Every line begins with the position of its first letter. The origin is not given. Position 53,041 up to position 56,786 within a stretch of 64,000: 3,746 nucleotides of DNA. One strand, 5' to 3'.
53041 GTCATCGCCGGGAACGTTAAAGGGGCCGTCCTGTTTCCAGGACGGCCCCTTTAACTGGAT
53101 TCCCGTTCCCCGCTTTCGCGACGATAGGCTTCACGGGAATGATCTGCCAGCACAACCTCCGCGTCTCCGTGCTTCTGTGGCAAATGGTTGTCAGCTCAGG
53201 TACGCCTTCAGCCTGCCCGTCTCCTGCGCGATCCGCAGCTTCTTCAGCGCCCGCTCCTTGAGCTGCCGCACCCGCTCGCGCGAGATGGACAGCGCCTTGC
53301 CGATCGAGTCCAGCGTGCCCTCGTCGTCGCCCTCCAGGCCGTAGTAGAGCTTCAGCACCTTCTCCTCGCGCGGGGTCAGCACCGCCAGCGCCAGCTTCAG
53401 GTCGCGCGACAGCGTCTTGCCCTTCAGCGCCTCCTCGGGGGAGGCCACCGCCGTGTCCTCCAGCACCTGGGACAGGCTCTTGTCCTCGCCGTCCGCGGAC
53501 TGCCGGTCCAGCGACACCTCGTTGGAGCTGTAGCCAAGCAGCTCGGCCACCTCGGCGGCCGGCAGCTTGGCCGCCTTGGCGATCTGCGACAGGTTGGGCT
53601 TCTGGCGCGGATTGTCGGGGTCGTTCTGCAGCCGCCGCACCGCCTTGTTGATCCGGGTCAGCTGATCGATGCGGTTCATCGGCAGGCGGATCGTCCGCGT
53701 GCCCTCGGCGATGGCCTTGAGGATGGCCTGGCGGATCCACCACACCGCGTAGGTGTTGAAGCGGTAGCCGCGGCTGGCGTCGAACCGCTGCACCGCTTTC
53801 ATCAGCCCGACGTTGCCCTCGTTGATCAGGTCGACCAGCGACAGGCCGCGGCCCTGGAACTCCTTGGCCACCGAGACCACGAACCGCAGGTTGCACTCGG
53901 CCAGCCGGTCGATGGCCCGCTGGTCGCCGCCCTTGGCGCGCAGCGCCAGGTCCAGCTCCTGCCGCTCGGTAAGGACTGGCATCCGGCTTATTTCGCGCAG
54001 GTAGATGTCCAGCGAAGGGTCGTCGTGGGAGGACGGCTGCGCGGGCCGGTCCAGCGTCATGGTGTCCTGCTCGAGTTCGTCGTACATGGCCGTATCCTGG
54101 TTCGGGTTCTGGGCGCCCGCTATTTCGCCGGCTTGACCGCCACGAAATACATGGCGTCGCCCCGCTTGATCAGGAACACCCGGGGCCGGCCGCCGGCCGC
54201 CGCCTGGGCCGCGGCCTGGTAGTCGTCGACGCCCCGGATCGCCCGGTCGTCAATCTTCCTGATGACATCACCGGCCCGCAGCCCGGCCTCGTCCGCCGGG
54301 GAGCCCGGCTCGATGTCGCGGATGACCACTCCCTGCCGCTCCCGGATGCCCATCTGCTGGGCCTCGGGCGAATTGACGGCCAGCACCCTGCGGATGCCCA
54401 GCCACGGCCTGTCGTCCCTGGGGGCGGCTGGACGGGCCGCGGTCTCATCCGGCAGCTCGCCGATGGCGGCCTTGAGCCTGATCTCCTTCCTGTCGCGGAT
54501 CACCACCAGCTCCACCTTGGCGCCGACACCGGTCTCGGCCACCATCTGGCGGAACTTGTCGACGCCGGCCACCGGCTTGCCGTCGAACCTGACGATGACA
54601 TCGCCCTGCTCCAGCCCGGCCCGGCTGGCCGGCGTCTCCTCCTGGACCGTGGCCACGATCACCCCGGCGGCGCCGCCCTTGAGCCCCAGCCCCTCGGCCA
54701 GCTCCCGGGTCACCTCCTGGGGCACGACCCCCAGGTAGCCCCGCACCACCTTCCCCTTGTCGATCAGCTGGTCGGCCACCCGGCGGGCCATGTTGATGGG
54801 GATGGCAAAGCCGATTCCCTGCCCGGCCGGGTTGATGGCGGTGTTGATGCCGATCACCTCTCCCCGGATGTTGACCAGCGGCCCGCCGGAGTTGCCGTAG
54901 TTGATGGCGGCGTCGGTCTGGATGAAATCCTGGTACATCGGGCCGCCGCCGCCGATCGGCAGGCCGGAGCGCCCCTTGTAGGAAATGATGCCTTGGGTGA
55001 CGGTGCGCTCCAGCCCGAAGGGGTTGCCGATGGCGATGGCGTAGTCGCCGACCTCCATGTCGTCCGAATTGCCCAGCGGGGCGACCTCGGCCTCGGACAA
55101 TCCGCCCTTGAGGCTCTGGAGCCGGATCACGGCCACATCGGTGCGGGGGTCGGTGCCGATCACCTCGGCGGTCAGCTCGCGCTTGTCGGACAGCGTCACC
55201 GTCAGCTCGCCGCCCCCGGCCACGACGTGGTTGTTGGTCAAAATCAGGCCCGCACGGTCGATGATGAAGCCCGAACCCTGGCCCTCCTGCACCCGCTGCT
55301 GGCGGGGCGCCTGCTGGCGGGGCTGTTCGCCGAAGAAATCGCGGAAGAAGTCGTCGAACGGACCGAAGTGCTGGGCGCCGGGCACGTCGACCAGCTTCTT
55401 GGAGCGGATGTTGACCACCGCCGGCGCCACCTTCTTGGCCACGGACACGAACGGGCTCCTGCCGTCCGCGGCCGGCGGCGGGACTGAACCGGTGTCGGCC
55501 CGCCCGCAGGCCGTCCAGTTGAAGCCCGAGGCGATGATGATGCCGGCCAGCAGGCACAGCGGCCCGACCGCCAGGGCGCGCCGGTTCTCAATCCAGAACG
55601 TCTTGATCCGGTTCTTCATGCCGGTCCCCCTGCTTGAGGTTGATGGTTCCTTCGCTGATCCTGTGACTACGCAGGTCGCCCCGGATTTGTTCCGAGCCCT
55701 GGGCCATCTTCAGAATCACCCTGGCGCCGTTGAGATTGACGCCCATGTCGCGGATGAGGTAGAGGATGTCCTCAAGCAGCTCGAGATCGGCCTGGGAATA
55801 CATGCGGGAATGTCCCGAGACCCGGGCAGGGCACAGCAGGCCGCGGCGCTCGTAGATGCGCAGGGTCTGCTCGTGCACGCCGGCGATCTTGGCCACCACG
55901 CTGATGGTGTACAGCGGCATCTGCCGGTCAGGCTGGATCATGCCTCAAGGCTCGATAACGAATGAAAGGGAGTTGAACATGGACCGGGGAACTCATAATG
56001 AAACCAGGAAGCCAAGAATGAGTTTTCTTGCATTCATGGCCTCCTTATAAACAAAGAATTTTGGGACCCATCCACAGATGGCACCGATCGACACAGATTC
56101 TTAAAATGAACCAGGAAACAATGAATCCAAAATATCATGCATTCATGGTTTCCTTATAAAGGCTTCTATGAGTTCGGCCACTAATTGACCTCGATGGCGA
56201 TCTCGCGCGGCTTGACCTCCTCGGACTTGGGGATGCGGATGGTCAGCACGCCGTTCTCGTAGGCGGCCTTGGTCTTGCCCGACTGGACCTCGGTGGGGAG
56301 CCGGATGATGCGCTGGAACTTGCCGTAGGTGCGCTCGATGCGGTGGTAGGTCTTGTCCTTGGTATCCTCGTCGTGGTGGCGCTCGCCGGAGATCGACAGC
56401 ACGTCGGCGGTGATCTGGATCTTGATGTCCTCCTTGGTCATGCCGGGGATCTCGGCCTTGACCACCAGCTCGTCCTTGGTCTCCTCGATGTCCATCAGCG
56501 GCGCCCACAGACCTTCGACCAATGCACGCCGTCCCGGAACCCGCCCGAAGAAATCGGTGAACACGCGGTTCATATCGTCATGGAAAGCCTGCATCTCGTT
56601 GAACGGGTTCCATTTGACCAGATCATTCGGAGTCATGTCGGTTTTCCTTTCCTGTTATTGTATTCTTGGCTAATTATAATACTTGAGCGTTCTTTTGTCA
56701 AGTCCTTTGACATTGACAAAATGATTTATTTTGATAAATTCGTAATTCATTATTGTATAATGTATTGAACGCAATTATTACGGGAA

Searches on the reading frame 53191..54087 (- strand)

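Call 100: search_protein_families(library=pfam, proteins=[window:53191-54087:-], max_evalue=0.00001)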
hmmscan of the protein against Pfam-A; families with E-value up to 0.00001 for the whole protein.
window:53191-54087:- (298 aa): 4 families
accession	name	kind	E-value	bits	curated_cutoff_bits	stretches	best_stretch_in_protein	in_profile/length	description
PF04542.20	Sigma70_r2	-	4.9e-19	68.3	24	1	62-131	1-70/71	Sigma-70 region 2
PF04545.22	Sigma70_r4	-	5e-17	61.6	24.1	1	233-285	1-49/50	Sigma-70, region 4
PF04539.22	Sigma70_r3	-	4.4e-10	40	25.3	1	142-220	2-77/78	Sigma-70 region 3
PF00140.25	Sigma70_r1_2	-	3.4e-08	33.8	22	1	25-56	2-33/34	Sigma-70 factor, region 1.2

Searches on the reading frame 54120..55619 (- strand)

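Call 100: search_protein_families(library=pfam, proteins=[window:54120-55619:-], max_evalue=0.00001)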
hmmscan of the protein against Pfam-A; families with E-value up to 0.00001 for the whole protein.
window:54120-55619:- (499 aa): 5 families
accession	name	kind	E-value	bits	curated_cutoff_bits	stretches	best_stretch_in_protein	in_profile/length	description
PF13365.12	Trypsin_2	-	5.6e-33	115.1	27.6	1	115-258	1-144/144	Trypsin-like peptidase domain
PF13180.12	PDZ_2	-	5.7e-28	97.5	27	2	294-383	1-77/80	PDZ domain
PF17820.7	PDZ_6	-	3.6e-25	87.9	27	2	432-485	1-53/54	PDZ domain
PF00089.32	Trypsin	-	2.8e-21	76.8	20.6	1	99-279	7-217/220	Trypsin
PF00595.29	PDZ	-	8.5e-17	61.8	23.2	2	422-472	23-68/81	PDZ domain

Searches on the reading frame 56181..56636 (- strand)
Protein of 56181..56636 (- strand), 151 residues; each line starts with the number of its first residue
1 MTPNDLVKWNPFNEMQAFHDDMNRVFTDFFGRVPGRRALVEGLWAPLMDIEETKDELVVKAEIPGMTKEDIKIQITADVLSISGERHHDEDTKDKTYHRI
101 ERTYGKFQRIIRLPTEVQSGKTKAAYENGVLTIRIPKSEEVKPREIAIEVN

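Call 100: search_protein_families(library=pfam, proteins=[window:56181-56636:-], max_evalue=0.00001)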
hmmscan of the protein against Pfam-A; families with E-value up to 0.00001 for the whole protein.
window:56181-56636:- (151 aa): 2 families
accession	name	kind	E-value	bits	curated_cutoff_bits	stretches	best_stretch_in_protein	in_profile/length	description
PF00011.27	HSP20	-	2.3e-24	85.9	20.8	1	49-148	1-101/102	Hsp20/alpha crystallin family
PF17886.7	ArsA_HSP20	-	8.7e-08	32.1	22.5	1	55-134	2-62/63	HSP20-like domain found in ArsA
